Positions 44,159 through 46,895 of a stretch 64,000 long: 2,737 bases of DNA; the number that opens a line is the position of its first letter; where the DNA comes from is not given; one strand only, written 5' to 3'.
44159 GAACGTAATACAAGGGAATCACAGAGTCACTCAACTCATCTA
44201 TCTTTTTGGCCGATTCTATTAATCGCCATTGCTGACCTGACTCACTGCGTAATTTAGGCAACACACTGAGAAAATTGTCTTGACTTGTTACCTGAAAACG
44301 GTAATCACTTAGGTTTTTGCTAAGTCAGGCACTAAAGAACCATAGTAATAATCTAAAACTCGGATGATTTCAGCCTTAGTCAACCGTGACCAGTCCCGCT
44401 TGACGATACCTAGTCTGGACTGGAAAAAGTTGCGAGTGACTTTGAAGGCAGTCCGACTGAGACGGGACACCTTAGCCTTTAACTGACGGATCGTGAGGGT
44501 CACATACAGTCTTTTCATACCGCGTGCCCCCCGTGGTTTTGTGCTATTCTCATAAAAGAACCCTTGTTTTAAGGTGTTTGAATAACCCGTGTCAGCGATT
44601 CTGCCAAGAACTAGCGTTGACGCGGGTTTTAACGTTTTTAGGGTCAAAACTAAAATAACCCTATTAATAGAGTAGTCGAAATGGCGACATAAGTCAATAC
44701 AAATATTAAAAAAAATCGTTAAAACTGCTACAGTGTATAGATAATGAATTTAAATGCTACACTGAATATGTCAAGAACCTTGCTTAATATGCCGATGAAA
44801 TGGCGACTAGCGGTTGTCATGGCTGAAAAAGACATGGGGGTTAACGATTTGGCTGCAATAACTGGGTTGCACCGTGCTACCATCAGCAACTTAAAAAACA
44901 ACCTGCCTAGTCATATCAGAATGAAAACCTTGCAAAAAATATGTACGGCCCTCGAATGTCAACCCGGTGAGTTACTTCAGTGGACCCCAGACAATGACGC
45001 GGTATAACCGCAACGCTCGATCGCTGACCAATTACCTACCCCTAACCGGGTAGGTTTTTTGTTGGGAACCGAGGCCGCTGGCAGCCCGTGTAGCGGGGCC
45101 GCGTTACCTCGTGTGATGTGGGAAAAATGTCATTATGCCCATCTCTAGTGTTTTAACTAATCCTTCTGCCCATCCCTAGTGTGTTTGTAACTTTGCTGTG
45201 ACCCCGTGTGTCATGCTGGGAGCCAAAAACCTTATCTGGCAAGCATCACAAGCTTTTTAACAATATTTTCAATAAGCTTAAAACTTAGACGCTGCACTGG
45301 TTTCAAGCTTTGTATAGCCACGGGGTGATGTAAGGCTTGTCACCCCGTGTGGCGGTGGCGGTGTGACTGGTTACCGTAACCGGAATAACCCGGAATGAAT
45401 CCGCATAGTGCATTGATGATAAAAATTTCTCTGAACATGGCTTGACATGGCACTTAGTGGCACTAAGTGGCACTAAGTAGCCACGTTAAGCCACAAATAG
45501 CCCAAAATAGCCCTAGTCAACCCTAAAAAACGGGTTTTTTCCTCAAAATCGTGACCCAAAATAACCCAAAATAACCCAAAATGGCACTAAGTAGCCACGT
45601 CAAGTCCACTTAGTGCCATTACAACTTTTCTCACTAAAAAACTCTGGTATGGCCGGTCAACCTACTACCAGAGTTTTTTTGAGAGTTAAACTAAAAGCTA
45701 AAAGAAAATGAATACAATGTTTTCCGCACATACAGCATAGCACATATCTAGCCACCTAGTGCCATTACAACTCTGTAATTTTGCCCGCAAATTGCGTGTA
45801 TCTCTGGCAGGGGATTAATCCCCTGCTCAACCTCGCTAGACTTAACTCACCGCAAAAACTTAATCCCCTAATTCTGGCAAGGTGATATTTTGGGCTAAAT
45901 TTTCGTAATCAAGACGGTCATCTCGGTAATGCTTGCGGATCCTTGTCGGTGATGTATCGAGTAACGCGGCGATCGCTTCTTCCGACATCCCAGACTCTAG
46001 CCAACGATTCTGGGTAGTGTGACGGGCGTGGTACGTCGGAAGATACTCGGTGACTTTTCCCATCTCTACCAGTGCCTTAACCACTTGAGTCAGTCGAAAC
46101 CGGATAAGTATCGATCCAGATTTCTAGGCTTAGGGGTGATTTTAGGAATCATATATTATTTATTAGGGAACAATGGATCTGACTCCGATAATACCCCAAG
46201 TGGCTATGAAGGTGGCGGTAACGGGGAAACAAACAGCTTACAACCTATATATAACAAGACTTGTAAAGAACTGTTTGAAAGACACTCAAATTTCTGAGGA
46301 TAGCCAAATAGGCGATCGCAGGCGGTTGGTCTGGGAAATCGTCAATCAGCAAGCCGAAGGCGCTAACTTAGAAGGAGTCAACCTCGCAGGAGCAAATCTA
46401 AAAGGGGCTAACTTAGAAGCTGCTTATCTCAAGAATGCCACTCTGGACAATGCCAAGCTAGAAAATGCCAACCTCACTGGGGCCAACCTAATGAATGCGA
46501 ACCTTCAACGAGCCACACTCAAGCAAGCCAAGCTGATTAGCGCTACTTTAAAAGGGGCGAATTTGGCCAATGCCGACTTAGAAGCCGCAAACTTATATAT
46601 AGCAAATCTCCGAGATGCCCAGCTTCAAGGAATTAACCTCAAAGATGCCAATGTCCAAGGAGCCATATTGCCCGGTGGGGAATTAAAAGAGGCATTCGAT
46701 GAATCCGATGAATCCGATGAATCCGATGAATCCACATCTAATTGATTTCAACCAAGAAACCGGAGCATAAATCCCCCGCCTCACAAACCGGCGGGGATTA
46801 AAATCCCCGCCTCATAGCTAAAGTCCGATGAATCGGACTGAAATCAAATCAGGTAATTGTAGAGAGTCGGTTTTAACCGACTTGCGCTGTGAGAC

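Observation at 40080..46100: Decayed integrative element: integrase fragment, iteron-like origin, XRE switch, truncated replication protein, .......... boundary repeats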

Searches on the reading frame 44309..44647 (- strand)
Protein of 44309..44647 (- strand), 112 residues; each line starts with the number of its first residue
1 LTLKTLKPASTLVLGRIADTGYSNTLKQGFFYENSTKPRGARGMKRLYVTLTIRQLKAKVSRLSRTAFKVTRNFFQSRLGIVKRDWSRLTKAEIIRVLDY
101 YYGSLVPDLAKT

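Call 4: search_protein_families(library=pfam, proteins=[window:44309-44647:-], max_evalue=0.1)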
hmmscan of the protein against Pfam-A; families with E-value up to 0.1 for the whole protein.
window:44309-44647:- (112 aa): 0 families

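Call 5: search_protein_families(library=phrogs, proteins=[window:44309-44647:-], max_evalue=0.01)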
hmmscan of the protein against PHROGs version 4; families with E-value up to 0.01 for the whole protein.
window:44309-44647:- (112 aa): 0 families

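Call 43: search_protein_families(library=ncbifam, proteins=[window:44309-44647:-], max_evalue=0.1)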
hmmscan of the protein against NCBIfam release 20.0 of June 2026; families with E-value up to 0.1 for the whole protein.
window:44309-44647:- (112 aa): 0 families

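Call 65: find_homologous_proteins(query=window:44309-44647:-, max_evalue=0.001)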
Query window:44309-44647:- (112 aa): 12 proteins with E <= 0.001 among 15 candidates.
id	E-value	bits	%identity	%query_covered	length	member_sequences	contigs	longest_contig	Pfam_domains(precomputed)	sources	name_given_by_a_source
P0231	4.7e-53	196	94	88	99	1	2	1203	-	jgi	-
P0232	6.8e-53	195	94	88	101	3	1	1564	-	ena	-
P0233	1.2e-34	136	100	61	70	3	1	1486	-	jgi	-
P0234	7.8e-32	127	96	62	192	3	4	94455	-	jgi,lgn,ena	jgi:hypothetical protein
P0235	6.3e-30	121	86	62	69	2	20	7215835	-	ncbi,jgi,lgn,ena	ncbi:hypothetical protein [Planktothricoides raciborskii]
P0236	1.6e-25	107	80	62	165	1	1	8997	-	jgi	jgi:hypothetical protein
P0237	9.1e-22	95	77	57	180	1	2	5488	-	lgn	-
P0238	2.4e-21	94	92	47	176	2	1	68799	-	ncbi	-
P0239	1.1e-20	92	73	57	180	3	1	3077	-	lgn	-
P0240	1.9e-20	91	75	57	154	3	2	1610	-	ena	-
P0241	7.6e-19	86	70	56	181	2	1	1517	-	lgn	-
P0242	4.6e-18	83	69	57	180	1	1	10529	-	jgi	jgi:hypothetical protein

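Call 74: find_encoding_contigs(protein=P0235, flank=10000, max_places=6)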
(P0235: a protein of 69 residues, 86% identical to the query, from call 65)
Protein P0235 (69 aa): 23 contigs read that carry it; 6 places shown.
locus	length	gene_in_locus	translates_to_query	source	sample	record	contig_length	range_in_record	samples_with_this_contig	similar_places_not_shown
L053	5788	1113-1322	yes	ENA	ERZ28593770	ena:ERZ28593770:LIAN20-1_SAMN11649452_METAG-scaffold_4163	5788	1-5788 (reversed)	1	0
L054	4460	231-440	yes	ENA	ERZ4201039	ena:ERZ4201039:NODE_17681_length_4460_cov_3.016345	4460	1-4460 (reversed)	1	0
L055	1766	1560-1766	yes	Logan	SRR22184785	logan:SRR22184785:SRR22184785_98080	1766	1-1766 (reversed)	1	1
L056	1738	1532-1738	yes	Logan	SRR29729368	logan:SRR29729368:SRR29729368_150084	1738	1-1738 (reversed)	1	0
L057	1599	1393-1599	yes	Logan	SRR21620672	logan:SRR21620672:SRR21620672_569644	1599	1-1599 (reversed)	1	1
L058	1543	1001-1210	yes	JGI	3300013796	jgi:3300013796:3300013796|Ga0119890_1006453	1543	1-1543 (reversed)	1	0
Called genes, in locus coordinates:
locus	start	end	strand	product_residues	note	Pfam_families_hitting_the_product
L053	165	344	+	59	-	-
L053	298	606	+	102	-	-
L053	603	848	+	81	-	-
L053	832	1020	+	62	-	-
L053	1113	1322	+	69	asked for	-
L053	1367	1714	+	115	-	-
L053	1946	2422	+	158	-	-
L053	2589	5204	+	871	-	PF12965:DUF3854, PF08706:D5_N, PF19263:DUF5906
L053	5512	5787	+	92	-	?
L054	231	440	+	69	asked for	-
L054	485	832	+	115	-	-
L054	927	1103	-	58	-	-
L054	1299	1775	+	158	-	-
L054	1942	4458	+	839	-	?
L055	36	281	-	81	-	PF13443:HTH_26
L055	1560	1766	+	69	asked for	?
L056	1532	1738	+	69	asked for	?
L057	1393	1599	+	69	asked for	?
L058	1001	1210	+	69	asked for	-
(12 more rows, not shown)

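Call 93: predict_structure(alignment_id=A3)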
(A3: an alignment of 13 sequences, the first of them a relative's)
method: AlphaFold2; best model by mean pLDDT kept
length: 192 residues; sequences in the alignment: 13
mean_pLDDT: 80.2   pTM: 0.71
mean pLDDT of the five models: 80.2, 79.8, 76.6, 74.1, 67.5
residues with pLDDT >= 90: 48; 70-90: 114; 50-70: 23; < 50: 7
segments of 3 or more residues with pLDDT < 50: 186-192
pLDDT, mean of each block of 10 residues (from residue 1): 69 78 63 75 79 79 84 92 86 83 89 81 90 82 91 91 92 83 47 30
secondary structure, 60 per line:
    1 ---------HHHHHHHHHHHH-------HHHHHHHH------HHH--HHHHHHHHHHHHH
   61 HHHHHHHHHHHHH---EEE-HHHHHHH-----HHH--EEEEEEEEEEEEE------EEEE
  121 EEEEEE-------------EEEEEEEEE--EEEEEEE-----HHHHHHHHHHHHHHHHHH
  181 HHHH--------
elements in order: H10-21 H29-36 H48-73 E77-79 H81-87 E98-110 E117-126 E140-148 E151-157 H163-184

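Call 95: fold_search(model_id=the predicted structure, library=pdb)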
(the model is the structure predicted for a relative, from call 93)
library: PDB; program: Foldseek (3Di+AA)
matches with E <= 10: 914; with E <= 0.001: 0
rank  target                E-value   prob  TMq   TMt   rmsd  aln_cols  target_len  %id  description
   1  9i4t_P                1.4e-02  0.95  0.27  0.30   9.5       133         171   14  Photosystem II from Arabidopsis thaliana (released 2026-03-25)
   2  8z9d_P                1.8e-02  0.90  0.26  0.26   9.4       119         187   14  cryo-EM structure of PSII-LHCII megacomplex from spinach (released 2024-11-13)
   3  9gnw_P                3.8e-02  0.77  0.25  0.25   8.7       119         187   13  Universal PSII assembly intermediate (released 2025-09-17)
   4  2lnj_MODEL_1_A        5.1e-02  0.89  0.26  0.29   9.1       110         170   10  Solution Structure of Cyanobacterial PsbP (CyanoP) from Synechocystis sp. PCC 6803 (released 2012-06-06)
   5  7alc_A                5.1e-02  0.12  0.19  0.19  17.5       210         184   11  human GCH-GFRP stimulatory complex (released 2021-10-13)
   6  4rth_A                8.3e-02  0.69  0.26  0.29   8.5       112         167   16  The crystal structure of PsbP from Zea mays (released 2015-03-11)
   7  1q9u_A                8.8e-02  0.18  0.16  0.22  15.2       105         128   13  Crystal structure of uncharacterized conserved protein DUF302 from Bacillus stearothermophilus (released 2004-03-02)
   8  2vk3                  1.1e-01  0.57  0.20  0.26   7.2        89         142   12  Crystal structure of rat profilin 2a (released 2009-02-10)
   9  4x1m                  1.1e-01  0.25  0.21  0.28  10.2       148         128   15  Structural basis for mutation-induced destabilization of Profilin 1 in ALS (released 2015-06-10)
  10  4rti                  1.1e-01  0.75  0.23  0.24   7.7        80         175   14  The crystal structure of PsbP from Spinacia oleracea (released 2015-03-11)
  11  8rty_P                1.1e-01  0.41  0.22  0.29   9.5       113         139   18  Structure of the F-actin barbed end bound by Cdc12 and profilin (ring complex) at a resolution of 6.3 Angstrom (released 2024-04-10)
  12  6z88_G                1.1e-01  0.11  0.18  0.19  15.4       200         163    8  human GTP cyclohydrolase I in complex with allosteric inhibitor (released 2020-12-09)
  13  6z88_E                1.3e-01  0.13  0.19  0.21  15.3       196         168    9  human GTP cyclohydrolase I in complex with allosteric inhibitor (released 2020-12-09)
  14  4q35_B                1.3e-01  0.12  0.15  0.18  16.5       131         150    9  Structure of a membrane protein (released 2014-06-25)
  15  2v42_B                1.3e-01  0.07  0.13  0.10  21.2       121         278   11  Crystal structure of RseB: a sensor for periplasmic stress response in E. coli (released 2007-08-28)
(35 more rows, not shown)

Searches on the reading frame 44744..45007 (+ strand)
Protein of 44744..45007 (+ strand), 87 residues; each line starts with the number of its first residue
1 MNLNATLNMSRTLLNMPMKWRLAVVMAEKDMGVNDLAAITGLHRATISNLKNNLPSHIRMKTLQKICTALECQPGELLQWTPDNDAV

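Call 4: search_protein_families(library=pfam, proteins=[window:44744-45007:+], max_evalue=0.1)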
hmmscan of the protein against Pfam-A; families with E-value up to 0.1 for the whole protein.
window:44744-45007:+ (87 aa): 7 families
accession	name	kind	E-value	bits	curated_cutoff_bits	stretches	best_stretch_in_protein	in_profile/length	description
PF13443.12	HTH_26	-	1.9e-21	76.5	22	1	21-83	1-63/63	Cro/C1-type HTH DNA-binding domain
PF01381.28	HTH_3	-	3.1e-07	30.8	23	1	34-77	13-55/55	Helix-turn-helix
PF04322.17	DUF473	-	0.0011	19.3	25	1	37-81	4-48/118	Protein of unknown function (DUF473)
PF09339.16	HTH_IclR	-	0.0088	16.2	22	1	28-50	16-38/52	IclR helix-turn-helix domain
PF12844.13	HTH_19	-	0.012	15.9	30.2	1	28-79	10-60/64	Helix-turn-helix domain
PF13744.12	HTH_37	-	0.067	13.4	27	1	22-71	23-72/80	Helix-turn-helix domain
PF20432.4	Xre-like-HTH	-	0.075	13.8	25.8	0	27-50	19-43/63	Antitoxin Xre-like helix-turn-helix domain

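Call 5: search_protein_families(library=phrogs, proteins=[window:44744-45007:+], max_evalue=0.01)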
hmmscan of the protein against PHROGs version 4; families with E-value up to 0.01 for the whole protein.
window:44744-45007:+ (87 aa): 9 families
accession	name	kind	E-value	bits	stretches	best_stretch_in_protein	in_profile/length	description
phrog_24334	-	unknown function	2.1e-10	41.9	1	21-81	6-66/190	-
phrog_3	-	transcription regulation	4.9e-09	37.4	1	8-80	79-148/430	transcriptional repressor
phrog_8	-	transcription regulation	2e-07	31.8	1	9-77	68-135/346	transcriptional regulator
phrog_4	-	transcription regulation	5.4e-06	26.6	1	12-83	132-197/400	transcriptional repressor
phrog_38620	-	transcription regulation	1.4e-05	26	1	19-78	3-62/174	transcriptional regulator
phrog_2328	-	transcription regulation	2.9e-05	24.9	1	17-74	15-71/128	transcriptional repressor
phrog_1373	-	transcription regulation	6.8e-05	23.9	1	23-72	69-117/166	transcriptional regulator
phrog_7241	-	transcription regulation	9.9e-05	23.4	1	22-78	66-121/122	transcriptional regulator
phrog_2967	-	transcription regulation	0.0024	18.5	1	17-81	10-73/225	transcriptional regulator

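Call 43: search_protein_families(library=ncbifam, proteins=[window:44744-45007:+], max_evalue=0.1)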
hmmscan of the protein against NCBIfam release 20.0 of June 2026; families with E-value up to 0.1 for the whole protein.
window:44744-45007:+ (87 aa): 5 families
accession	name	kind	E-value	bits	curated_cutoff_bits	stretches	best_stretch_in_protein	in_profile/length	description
NF007271.0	PRK09726.1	equivalog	5.5e-05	23.1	79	1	22-72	17-66/88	type II toxin-antitoxin system antitoxin HipB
TIGR02612.1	mob_myst_A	hypoth_equivalog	0.0018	18.2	122.6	1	30-73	38-82/150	mobile mystery protein A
NF000090.1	trans_reg_VanU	equivalog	0.0086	16.3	150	1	24-83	10-67/75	glycopeptide resistance transcriptional regulator VanU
NF033788.1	HTH_metalloreg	subfamily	0.011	15.5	55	1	14-49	8-44/77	metalloregulator ArsR/SmtB family transcription factor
NF053536.1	DarG_fam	subfamily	0.09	12.9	70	1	19-78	68-128/131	DarG family dialkylresorcinol biosynthesis protein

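Call 98: search_protein_families(library=padloc, proteins=[window:44744-45007:+], max_evalue=0.01)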
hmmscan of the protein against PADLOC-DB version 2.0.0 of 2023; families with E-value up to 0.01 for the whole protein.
window:44744-45007:+ (87 aa): 2 families
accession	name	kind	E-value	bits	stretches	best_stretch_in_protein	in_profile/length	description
PDLC03665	Control_protein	-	2.6e-05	22.4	1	28-81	20-72/77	control protein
PDLC04025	PD-T4-10_B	-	0.0025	15.5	1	38-70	93-125/244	-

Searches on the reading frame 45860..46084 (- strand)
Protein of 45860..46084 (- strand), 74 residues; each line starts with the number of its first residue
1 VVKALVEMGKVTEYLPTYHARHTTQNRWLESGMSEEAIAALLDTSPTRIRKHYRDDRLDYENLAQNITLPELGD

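Call 4: search_protein_families(library=pfam, proteins=[window:45860-46084:-], max_evalue=0.1)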
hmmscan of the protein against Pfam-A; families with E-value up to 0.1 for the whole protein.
window:45860-46084:- (74 aa): 3 families
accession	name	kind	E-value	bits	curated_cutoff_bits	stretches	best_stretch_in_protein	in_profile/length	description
PF22909.1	Caulimovir_coat_dom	-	0.02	15.6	27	1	7-58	17-68/113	Caulimovirus coat protein, conserved domain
PF08281.18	Sigma70_r4_2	-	0.048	13.7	25.7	1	32-53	26-47/54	Sigma-70, region 4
PF13384.12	HTH_23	-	0.061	13.6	24.6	1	29-57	15-45/50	Homeodomain-like domain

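Call 5: search_protein_families(library=phrogs, proteins=[window:45860-46084:-], max_evalue=0.01)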
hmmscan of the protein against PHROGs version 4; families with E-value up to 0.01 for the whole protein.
window:45860-46084:- (74 aa): 0 families

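Call 97: search_protein_families(library=ncbifam, proteins=[window:45860-46084:-], max_evalue=0.01)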
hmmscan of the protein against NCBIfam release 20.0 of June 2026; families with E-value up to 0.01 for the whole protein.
window:45860-46084:- (74 aa): 0 families

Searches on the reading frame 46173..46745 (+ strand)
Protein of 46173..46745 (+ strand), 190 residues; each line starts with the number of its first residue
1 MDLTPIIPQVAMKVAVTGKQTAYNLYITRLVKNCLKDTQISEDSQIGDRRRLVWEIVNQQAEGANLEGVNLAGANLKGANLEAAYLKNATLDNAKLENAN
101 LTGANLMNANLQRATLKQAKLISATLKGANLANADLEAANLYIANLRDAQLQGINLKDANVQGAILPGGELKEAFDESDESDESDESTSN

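Call 4: search_protein_families(library=pfam, proteins=[window:46173-46745:+], max_evalue=0.1)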
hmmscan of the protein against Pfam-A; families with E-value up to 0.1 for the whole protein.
window:46173-46745:+ (190 aa): 6 families
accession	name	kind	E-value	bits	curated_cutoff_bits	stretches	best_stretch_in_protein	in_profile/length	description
PF00805.28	Pentapeptide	-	5.5e-37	125.4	20.2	5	64-103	1-40/40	Pentapeptide repeats (8 copies)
PF13599.13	Pentapeptide_4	-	1.1e-14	54.7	38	2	108-174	10-76/78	Pentapeptide repeat region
PF13576.12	Pentapeptide_3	-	1.8e-07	31.7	27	2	76-105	12-43/48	Pentapeptide repeats (9 copies)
PF25296.1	Decapeptide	-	3e-05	24.3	45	1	75-139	6-70/74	Decapeptide repeat region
PF05264.16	CfAFP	-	0.04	14.4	25.9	0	92-164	30-102/137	Choristoneura fumiferana antifreeze protein (CfAFP)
PF18471.6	Ribosomal_L27_C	-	0.055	13.4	25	0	112-163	34-86/240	Ribosomal L27 protein C-terminal domain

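Call 5: search_protein_families(library=phrogs, proteins=[window:46173-46745:+], max_evalue=0.01)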
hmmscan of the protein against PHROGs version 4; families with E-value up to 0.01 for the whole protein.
window:46173-46745:+ (190 aa): 9 families
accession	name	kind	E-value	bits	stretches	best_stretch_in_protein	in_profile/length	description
phrog_7713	-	unknown function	4.4e-25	88.4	3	96-142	27-73/103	-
phrog_923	-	unknown function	5.1e-21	75.1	1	48-172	776-901/990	-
phrog_31265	-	unknown function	2.1e-17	64.9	1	58-141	63-146/264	-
phrog_15350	-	unknown function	7.1e-17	62.4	1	64-177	144-267/494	-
phrog_12514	-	unknown function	2e-13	51.3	2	33-114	164-244/287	-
phrog_31567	-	unknown function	5.1e-10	40.5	1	126-165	40-79/151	-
phrog_30240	-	unknown function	1.4e-08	35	1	70-173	174-277/438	-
phrog_7653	-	unknown function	4.3e-07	29.6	1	63-177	215-329/782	-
phrog_28766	-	tail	0.0026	17.2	1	69-164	119-214/472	tail fiber protein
